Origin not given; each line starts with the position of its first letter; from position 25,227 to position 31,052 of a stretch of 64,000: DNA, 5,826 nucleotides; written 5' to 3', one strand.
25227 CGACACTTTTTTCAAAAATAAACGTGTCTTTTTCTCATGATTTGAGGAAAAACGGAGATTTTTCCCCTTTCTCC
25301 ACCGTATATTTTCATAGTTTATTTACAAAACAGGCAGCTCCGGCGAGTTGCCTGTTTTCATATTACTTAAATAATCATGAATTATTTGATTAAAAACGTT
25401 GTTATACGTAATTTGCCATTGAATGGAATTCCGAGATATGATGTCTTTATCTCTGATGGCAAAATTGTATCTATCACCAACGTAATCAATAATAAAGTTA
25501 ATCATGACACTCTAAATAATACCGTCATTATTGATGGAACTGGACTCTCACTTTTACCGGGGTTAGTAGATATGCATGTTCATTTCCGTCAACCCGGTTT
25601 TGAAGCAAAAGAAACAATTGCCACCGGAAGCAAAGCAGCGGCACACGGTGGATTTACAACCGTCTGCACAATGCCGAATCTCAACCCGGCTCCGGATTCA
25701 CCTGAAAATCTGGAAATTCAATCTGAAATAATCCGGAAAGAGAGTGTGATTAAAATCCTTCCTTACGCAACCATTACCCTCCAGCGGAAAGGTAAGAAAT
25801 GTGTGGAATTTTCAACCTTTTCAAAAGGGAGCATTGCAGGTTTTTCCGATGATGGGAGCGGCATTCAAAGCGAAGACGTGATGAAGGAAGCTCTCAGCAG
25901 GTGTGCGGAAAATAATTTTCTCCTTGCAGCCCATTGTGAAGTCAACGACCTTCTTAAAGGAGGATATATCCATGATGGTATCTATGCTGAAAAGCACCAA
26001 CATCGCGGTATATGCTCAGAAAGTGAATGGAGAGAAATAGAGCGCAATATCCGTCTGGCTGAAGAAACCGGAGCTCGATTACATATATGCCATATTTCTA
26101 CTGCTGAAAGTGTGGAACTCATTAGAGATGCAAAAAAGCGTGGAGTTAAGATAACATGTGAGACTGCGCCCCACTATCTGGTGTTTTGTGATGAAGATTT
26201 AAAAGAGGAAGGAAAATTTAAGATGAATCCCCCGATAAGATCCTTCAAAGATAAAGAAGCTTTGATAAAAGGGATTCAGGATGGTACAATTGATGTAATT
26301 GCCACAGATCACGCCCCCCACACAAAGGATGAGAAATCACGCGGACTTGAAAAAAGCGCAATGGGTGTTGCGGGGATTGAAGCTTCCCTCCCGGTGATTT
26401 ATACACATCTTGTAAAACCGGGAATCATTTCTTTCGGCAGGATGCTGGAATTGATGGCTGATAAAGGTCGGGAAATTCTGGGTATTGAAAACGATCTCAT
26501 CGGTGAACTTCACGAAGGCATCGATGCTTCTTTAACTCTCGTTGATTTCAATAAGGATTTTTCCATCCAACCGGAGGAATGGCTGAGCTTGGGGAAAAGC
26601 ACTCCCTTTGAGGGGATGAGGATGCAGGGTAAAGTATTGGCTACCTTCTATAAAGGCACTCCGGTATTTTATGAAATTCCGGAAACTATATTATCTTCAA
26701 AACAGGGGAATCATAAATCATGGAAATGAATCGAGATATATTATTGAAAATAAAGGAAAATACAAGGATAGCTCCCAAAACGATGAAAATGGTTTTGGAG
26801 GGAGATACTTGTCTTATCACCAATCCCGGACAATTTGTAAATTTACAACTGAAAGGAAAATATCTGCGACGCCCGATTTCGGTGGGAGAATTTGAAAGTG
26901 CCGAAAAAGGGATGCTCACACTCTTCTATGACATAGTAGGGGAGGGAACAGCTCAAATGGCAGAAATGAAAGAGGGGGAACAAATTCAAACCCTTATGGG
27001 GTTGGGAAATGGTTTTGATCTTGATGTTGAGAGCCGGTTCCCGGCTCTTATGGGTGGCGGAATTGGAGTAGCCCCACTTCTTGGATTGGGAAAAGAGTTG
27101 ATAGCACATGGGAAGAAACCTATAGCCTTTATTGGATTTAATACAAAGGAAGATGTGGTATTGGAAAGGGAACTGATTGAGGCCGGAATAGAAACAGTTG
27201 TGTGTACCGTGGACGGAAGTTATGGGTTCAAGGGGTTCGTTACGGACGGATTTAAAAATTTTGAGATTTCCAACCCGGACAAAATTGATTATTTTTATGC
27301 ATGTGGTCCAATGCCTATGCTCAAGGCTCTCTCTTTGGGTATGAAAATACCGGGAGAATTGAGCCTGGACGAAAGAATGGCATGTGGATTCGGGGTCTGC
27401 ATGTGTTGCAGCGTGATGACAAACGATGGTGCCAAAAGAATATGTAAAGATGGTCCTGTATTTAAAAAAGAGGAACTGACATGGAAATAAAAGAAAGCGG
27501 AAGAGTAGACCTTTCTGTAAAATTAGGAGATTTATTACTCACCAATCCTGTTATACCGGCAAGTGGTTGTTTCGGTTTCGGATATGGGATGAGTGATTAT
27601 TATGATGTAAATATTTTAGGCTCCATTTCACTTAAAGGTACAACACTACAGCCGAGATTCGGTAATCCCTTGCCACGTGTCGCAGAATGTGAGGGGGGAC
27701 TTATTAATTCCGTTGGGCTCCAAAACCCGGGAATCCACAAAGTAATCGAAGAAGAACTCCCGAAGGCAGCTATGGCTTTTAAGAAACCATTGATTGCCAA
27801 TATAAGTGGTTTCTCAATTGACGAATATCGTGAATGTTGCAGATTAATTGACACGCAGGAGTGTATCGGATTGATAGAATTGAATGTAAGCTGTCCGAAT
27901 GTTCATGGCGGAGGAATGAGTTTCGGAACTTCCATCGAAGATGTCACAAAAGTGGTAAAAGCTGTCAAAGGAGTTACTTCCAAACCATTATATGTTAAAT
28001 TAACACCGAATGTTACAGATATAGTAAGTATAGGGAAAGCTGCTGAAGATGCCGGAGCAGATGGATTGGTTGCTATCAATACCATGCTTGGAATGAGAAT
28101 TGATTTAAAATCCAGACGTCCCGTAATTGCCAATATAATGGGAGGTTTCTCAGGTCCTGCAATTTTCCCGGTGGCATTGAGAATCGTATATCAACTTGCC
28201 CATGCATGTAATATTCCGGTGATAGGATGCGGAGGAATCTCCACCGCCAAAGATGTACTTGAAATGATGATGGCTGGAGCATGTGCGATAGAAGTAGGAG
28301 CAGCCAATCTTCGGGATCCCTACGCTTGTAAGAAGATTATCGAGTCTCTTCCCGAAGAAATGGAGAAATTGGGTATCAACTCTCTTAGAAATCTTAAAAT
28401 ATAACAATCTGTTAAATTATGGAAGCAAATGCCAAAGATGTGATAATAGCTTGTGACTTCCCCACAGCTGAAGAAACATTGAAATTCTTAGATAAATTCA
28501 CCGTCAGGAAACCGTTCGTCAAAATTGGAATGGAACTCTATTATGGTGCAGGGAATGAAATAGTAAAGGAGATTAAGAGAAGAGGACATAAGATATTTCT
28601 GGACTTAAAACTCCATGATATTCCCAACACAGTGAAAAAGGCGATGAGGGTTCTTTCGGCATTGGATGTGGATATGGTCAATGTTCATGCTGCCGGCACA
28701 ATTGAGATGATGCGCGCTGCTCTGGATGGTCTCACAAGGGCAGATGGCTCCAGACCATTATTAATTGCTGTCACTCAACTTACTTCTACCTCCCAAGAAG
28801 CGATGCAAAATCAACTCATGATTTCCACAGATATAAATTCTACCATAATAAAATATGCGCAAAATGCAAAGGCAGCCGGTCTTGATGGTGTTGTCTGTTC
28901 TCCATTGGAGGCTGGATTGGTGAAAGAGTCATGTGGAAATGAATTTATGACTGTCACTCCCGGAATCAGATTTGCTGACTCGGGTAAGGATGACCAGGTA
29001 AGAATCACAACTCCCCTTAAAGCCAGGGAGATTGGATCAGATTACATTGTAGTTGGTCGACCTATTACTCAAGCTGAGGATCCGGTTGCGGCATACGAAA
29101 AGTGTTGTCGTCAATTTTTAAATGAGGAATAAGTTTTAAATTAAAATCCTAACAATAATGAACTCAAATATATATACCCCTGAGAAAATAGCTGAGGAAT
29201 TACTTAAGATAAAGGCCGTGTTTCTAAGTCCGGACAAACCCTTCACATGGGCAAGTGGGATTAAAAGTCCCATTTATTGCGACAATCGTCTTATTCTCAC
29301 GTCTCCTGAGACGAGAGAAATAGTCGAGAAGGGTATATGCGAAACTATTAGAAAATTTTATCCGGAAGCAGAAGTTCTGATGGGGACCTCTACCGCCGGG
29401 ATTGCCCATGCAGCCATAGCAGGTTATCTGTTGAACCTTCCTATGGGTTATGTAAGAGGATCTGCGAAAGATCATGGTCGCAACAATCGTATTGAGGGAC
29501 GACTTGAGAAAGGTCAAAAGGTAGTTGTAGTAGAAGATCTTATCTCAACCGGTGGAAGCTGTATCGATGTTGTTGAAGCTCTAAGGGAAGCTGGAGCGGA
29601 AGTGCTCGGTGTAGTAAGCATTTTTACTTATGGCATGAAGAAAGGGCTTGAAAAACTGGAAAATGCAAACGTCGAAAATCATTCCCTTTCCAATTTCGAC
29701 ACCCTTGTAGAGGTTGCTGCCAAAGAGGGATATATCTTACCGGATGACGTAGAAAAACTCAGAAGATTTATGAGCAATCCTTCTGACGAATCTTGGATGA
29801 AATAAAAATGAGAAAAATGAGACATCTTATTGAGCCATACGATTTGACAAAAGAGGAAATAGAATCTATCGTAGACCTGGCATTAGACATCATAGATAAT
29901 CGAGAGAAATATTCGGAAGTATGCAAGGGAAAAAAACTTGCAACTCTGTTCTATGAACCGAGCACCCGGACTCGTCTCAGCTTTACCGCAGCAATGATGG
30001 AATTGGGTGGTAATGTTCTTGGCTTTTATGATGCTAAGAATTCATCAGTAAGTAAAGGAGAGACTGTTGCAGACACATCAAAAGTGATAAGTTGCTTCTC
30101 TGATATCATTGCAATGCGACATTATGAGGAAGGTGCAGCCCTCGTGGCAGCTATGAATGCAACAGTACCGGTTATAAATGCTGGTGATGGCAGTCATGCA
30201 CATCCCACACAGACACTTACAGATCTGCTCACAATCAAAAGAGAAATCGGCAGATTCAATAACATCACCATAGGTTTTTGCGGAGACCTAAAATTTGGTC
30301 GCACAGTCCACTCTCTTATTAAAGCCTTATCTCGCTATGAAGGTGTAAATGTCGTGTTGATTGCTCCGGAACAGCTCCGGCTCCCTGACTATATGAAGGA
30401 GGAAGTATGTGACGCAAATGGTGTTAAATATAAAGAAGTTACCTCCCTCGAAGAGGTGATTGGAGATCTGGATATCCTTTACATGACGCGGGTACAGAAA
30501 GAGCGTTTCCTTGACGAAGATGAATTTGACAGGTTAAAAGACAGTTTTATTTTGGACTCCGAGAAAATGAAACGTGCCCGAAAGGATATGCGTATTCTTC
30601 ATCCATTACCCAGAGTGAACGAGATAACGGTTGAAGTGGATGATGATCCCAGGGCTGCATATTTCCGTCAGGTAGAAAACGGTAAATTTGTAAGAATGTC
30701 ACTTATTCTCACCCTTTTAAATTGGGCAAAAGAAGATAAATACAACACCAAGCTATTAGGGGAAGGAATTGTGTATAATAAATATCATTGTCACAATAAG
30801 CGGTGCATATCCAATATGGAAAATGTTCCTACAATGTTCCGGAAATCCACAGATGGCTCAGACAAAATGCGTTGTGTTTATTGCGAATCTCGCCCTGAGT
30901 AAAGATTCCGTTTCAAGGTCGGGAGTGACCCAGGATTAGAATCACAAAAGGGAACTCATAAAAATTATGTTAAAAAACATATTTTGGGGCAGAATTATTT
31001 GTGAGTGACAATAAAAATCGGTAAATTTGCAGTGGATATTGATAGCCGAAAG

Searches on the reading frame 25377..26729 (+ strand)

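Call 50: search_protein_families(library=ncbifam, proteins=[window:25377-26729:+], max_evalue=1e-20)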
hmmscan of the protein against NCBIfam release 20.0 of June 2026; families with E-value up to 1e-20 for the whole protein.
window:25377-26729:+ (450 aa): 29 families (the best 25 are shown)
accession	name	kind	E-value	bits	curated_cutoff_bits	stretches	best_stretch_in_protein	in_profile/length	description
NF006837.0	PRK09357.1-2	equivalog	4.2e-142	473.7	575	1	1-432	1-423/428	dihydroorotase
TIGR00857.1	pyrC_multi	subfamily_domain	7.6e-113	377.6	279.05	1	20-430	5-408/412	dihydroorotase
NF006845.0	PRK09357.2-6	equivalog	3.4e-107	358.8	728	1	2-432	2-426/428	dihydroorotase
NF006836.0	PRK09357.1-1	equivalog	2.1e-104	349.6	538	1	7-431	3-424/432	dihydroorotase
NF006843.0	PRK09357.2-4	equivalog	1.8e-102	343.4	786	1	18-428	17-417/431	dihydroorotase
NF006839.0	PRK09357.1-4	equivalog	1.5e-94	317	576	1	4-431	3-420/422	dihydroorotase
NF006844.0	PRK09357.2-5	equivalog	6.7e-94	315.3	701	1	19-431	20-420/422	dihydroorotase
NF006842.0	PRK09357.2-3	equivalog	6.2e-93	311.8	695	1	33-428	31-435/440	dihydroorotase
NF006841.0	PRK09357.2-2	equivalog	3.4e-88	296.1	640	1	44-432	32-418/421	dihydroorotase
NF002668.0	PRK02382.1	equivalog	2.5e-81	273.6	452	1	10-430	3-410/436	dihydroorotase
NF006558.0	PRK09059.1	equivalog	4e-78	262.9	645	1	22-431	24-427/430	dihydroorotase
NF004839.0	PRK06189.1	equivalog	4.8e-74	249.6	631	1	16-433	16-433/451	allantoinase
NF006559.0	PRK09060.1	equivalog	2e-73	247.2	482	1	16-445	18-434/444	dihydroorotase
NF005791.0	PRK07627.1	equivalog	4.5e-71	240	442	1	20-431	20-422/425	dihydroorotase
NF005751.0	PRK07575.1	equivalog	1.4e-70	238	529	1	13-432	14-421/440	dihydroorotase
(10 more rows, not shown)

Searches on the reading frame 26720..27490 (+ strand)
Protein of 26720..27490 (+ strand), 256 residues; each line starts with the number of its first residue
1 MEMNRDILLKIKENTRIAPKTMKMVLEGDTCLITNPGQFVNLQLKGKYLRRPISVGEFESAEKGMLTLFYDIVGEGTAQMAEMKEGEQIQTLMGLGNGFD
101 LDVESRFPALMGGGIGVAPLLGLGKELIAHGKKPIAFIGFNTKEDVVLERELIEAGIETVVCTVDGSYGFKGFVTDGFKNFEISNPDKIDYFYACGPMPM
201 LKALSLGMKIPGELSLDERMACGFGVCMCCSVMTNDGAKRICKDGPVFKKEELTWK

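Call 50: search_protein_families(library=ncbifam, proteins=[window:26720-27490:+], max_evalue=1e-20)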
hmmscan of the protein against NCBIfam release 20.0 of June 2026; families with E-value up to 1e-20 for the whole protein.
window:26720-27490:+ (256 aa): 7 families
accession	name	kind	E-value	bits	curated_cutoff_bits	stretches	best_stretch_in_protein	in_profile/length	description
NF000799.0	PRK00054.1-4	equivalog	4e-57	193.2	314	1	8-253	6-256/258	dihydroorotate dehydrogenase electron transfer subunit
NF000797.0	PRK00054.1-2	equivalog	1.5e-50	171.9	270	1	9-250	17-262/267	dihydroorotate dehydrogenase electron transfer subunit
NF000798.0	PRK00054.1-3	equivalog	9.1e-50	169.6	219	1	9-253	8-242/244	dihydroorotate dehydrogenase electron transfer subunit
NF000796.0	PRK00054.1-1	equivalog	6.7e-42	143.5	224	1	8-254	5-236/254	dihydroorotate dehydrogenase electron transfer subunit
NF009414.0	PRK12778.1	equivalog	1.7e-41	142.4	1103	1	9-255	2-250/752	bifunctional dihydroorotate dehydrogenase B NAD binding subunit/NADPH-dependent glutamate synthase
NF004862.0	PRK06222.1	subfamily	5.7e-40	137.6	220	1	10-255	3-250/281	sulfide/dihydroorotate dehydrogenase-like FAD/NAD-binding protein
NF009413.0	PRK12775.1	equivalog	6.7e-30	103.6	1895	1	29-252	23-247/1006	putative trifunctional 2-polyprenylphenol hydroxylase/glutamate synthase subunit beta/ferritin domain-containing protein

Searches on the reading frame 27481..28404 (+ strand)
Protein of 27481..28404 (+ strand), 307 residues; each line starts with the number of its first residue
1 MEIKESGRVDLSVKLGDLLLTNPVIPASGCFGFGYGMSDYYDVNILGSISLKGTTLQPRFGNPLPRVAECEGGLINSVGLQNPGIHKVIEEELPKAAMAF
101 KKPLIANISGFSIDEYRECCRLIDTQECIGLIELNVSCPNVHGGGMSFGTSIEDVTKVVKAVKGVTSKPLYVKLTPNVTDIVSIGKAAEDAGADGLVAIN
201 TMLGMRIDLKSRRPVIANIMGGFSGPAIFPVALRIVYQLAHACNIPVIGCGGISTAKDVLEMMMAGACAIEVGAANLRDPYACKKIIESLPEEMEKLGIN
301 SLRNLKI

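Call 50: search_protein_families(library=ncbifam, proteins=[window:27481-28404:+], max_evalue=1e-20)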
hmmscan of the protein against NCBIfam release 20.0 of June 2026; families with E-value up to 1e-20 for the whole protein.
window:27481-28404:+ (307 aa): 9 families
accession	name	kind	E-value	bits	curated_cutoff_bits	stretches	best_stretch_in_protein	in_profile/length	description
NF005574.0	PRK07259.1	equivalog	1.7e-121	404.8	269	1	10-305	4-298/304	dihydroorotate dehydrogenase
TIGR01037.2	pyrD_sub1_fam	subfamily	8.2e-103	343.6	270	1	11-304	1-294/300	dihydroorotate dehydrogenase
NF041011.1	dihydoor_dh_Arch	equivalog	8.7e-63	212.1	330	1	13-304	1-282/289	dihydroorotate dehydrogenase PyrD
NF002702.0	PRK02506.1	equivalog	1.4e-39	136.1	301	1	9-306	2-306/313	dihydroorotate oxidase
NF006183.0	PRK08318.1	equivalog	4.4e-35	121.3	335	1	102-305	100-315/422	NAD-dependent dihydropyrimidine dehydrogenase subunit PreA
NF003652.0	PRK05286.2-5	equivalog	1.6e-25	90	267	1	52-300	91-350/353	quinone-dependent dihydroorotate dehydrogenase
NF003648.0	PRK05286.2-1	equivalog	4.1e-21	75.3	433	1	53-302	92-348/360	quinone-dependent dihydroorotate dehydrogenase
NF003645.0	PRK05286.1-2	equivalog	4.2e-21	75.2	366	1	53-304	87-349/359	quinone-dependent dihydroorotate dehydrogenase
TIGR01036.1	pyrD_sub2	equivalog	7.9e-21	74.2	200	0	46-303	80-348/356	dihydroorotate dehydrogenase (quinone)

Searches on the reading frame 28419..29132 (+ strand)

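Call 50: search_protein_families(library=ncbifam, proteins=[window:28419-29132:+], max_evalue=1e-20)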
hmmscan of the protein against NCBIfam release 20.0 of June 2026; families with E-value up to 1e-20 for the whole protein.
window:28419-29132:+ (237 aa): 3 families
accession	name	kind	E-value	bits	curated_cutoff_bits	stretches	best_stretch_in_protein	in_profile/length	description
NF001273.0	PRK00230.1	equivalog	1.2e-89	299.6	193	1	5-233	4-229/233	orotidine-5'-phosphate decarboxylase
TIGR01740.1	pyrF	equivalog_domain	1.3e-61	208.1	92.3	1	8-228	1-214/216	orotidine-5'-phosphate decarboxylase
NF010386.0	PRK13813.1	equivalog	9.5e-40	136.5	208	1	5-231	4-211/216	orotidine 5'-phosphate decarboxylase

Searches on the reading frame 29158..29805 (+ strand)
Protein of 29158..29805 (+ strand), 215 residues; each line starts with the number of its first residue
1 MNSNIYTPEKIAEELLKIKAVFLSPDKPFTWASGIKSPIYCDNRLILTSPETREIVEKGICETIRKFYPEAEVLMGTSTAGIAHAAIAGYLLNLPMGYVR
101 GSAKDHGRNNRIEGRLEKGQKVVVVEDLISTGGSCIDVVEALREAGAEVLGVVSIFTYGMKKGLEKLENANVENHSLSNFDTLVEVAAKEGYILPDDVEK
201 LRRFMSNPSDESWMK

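Call 20: search_protein_families(library=ncbifam, proteins=[window:29158-29805:+], max_evalue=0.00001)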
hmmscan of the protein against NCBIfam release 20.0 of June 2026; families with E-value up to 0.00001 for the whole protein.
window:29158-29805:+ (215 aa): 21 families
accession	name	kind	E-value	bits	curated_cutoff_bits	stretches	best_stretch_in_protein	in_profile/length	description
NF001729.0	PRK00455.1-3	equivalog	5.2e-49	166.7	245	1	9-210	14-218/231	orotate phosphoribosyltransferase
TIGR00336.1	pyrE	equivalog_domain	2.2e-39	135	106.8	1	15-182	3-172/173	orotate phosphoribosyltransferase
NF010382.0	PRK13809.1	equivalog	5.6e-20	71.6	208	1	28-205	27-203/210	orotate phosphoribosyltransferase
NF004034.0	PRK05500.1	equivalog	3.4e-16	58.9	656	1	29-202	305-475/478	bifunctional orotidine-5'-phosphate decarboxylase/orotate phosphoribosyltransferase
TIGR01367.1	pyrE_Therm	equivalog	4.3e-16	59.1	150.25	1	29-158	17-144/187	orotate phosphoribosyltransferase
NF002620.0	PRK02277.1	subfamily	1.8e-10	40.8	115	1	39-173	55-192/201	orotate phosphoribosyltransferase-like protein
NF002635.0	PRK02304.1-4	subfamily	1.9e-10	40.6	146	1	116-181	112-175/188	adenine phosphoribosyltransferase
NF040646.1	HPT_Archaea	equivalog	1.2e-09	38.1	200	1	116-177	111-171/184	hypoxanthine/guanine phosphoribosyltransferase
NF009211.0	PRK12560.1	equivalog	3.1e-09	36.9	188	1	116-181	111-177/187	adenine phosphoribosyltransferase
TIGR01744.1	XPRTase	equivalog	5.5e-09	35.9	164.45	1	117-185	115-183/191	xanthine phosphoribosyltransferase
NF006671.0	PRK09219.1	equivalog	6e-09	35.7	177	1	116-184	114-182/192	xanthine phosphoribosyltransferase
NF002634.0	PRK02304.1-3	equivalog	8.1e-09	35.4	170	1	116-181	115-180/182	adenine phosphoribosyltransferase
NF002095.0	PRK00934.1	equivalog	4.7e-08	32.5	296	1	118-174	204-260/287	ribose-phosphate diphosphokinase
TIGR01090.1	apt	equivalog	1.3e-07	31.9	185.85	1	116-177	106-166/169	adenine phosphoribosyltransferase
NF005592.0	PRK07322.1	subfamily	1.6e-07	30.9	143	1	118-161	119-162/180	adenine phosphoribosyltransferase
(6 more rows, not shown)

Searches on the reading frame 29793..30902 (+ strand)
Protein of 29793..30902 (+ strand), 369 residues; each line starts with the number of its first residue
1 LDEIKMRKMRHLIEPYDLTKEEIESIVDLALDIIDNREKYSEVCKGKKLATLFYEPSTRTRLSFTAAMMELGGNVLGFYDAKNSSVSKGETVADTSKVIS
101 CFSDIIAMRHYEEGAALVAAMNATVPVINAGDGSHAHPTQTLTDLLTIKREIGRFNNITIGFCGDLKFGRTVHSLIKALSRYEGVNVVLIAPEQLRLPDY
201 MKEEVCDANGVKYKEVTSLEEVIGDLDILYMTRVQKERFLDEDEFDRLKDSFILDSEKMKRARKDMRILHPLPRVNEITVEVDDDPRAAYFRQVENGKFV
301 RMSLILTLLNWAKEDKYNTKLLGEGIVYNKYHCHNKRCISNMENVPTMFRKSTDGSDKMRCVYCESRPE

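Call 20: search_protein_families(library=ncbifam, proteins=[window:29793-30902:+], max_evalue=0.00001)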
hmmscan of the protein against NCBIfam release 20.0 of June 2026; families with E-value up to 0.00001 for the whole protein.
window:29793-30902:+ (369 aa): 17 families
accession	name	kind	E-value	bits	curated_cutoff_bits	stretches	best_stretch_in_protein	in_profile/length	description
TIGR00670.1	asp_carb_tr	equivalog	1.3e-104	349.6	236.95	1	10-309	1-303/304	aspartate carbamoyltransferase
NF002032.1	PRK00856.1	equivalog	4.3e-96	321.6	263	1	10-308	1-296/297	aspartate carbamoyltransferase catalytic subunit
NF008853.0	PRK11891.1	equivalog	9.8e-77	258.4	560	1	5-310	84-399/430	aspartate carbamoyltransferase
NF006046.0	PRK08192.1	equivalog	2e-76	257.4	512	1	15-318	12-327/339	aspartate carbamoyltransferase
NF001986.0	PRK00779.1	subfamily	1.7e-51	175.2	306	1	7-310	3-305/307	ornithine carbamoyltransferase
TIGR00658.1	orni_carb_tr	equivalog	4.1e-49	167.4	280.85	1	10-309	1-303/304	ornithine carbamoyltransferase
NF010387.0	PRK13814.1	equivalog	5.1e-43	147.1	660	1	11-306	7-300/310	aspartate carbamoyltransferase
TIGR04384.1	putr_carbamoyl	exception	7.7e-41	140.3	500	1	11-312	1-310/330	putrescine carbamoyltransferase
NF009916.0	PRK13376.1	equivalog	2.4e-40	138.5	800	1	49-320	53-343/525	bifunctional aspartate carbamoyltransferase catalytic subunit/aspartate carbamoyltransferase regulatory subunit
NF011380.0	PRK14805.1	equivalog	7.1e-38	130.4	421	1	9-310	1-301/302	ornithine carbamoyltransferase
NF003286.0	PRK04284.1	subfamily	2e-28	99.4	515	1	8-282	5-284/332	ornithine carbamoyltransferase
NF011379.0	PRK14804.1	equivalog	3.1e-26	92.2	373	1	6-310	3-310/311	ornithine carbamoyltransferase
NF003384.0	PRK04523.1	equivalog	3e-20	72.5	288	1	8-309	2-333/336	N-acetylornithine carbamoyltransferase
NF009213.0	PRK12562.1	subfamily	1.1e-19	71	559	1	10-211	7-207/334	ornithine carbamoyltransferase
NF002470.0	PRK01713.1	equivalog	1.7e-19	70.4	545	1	8-209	6-205/334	ornithine carbamoyltransferase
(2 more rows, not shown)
